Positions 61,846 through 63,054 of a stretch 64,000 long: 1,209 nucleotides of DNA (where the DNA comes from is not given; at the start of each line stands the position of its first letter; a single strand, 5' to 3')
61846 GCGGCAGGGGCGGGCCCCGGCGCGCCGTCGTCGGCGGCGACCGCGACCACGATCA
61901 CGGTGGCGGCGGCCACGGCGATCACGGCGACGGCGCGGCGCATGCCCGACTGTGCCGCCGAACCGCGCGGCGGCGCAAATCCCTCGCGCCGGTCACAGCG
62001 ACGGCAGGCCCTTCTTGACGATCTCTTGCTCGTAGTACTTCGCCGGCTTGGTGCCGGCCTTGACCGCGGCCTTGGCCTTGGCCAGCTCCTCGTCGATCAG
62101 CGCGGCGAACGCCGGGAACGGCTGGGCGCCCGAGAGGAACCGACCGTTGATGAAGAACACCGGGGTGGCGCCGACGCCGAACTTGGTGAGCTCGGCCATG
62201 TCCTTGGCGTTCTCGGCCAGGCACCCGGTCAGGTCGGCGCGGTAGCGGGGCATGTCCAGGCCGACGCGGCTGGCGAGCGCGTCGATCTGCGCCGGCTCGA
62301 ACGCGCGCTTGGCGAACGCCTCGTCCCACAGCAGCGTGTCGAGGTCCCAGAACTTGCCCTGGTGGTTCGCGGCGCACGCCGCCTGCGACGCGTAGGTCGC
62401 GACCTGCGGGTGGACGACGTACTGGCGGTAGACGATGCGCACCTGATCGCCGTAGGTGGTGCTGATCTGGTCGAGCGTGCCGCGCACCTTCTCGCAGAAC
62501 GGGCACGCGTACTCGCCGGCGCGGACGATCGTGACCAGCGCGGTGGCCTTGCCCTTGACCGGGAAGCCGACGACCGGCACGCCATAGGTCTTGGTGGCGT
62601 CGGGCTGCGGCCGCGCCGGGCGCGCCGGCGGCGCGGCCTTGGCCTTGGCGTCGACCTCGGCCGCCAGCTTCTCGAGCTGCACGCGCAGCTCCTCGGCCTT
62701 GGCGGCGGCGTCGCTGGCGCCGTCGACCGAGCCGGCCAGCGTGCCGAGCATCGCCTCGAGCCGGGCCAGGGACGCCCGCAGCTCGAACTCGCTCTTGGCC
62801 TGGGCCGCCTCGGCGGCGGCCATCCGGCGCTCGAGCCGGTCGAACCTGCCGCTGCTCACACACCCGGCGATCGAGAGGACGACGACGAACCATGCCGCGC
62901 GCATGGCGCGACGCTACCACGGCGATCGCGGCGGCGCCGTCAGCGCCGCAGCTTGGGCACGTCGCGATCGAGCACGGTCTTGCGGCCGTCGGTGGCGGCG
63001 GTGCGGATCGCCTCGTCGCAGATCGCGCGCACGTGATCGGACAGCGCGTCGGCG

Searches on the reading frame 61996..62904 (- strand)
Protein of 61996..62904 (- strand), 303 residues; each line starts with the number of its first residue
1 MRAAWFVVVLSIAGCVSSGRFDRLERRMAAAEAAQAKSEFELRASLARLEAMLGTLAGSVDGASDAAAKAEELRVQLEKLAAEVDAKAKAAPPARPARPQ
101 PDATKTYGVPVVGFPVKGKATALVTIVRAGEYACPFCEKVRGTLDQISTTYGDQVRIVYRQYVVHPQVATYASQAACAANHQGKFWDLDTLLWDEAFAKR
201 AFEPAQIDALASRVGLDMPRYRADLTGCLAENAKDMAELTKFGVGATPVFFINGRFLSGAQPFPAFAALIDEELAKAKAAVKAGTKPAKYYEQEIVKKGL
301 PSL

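Call 5: search_protein_families(library=pfam, proteins=[window:61996-62904:-], max_evalue=1)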
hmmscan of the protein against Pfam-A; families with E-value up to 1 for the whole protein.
window:61996-62904:- (303 aa): 8 families
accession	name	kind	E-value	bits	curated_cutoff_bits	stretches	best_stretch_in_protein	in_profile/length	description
PF13462.12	Thioredoxin_4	-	4.6e-14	53.4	23.2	1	116-272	7-165/165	Thioredoxin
PF01323.26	DSBA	-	7.6e-10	39.3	25.6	1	131-270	7-190/191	DSBA-like thioredoxin domain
PF13098.12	Thioredoxin_2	-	0.0005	20.8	27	1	132-269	15-103/104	Thioredoxin-like domain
PF13192.12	Thioredoxin_3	-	0.0015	19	24.8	1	231-258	34-62/76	Thioredoxin domain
PF00462.30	Glutaredoxin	-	0.0039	17.8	22.9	0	133-148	8-23/60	Glutaredoxin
PF05083.18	LST1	-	0.053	14.2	22.3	1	6-51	8-48/78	LST-1 protein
PF16326.10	ABC_tran_CTD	-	0.31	11.7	32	0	42-87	13-60/69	ABC transporter C-terminal domain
PF13863.11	DUF4200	-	0.73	10.6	29.7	1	21-87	22-88/119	Domain of unknown function (DUF4200)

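Call 6: search_protein_families(library=ncbifam, proteins=[window:61996-62904:-], max_evalue=1)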
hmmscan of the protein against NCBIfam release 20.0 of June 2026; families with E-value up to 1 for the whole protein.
window:61996-62904:- (303 aa): 3 families
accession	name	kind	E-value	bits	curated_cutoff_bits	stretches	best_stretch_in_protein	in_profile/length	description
NF041057.1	Rcas_1661_fam_Se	equivalog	8.1e-22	78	190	1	75-272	39-246/247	Rcas_1661 family thioredoxin-like (seleno)lipoprotein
TIGR00412.2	redox_disulf_2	subfamily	0.093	13.2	62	1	231-256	33-58/75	MTH895/ArsE family thioredoxin-like protein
TIGR00411.1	redox_disulf_1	equivalog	0.12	12.5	92.75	0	133-167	10-44/82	MJ0307 family thioredoxin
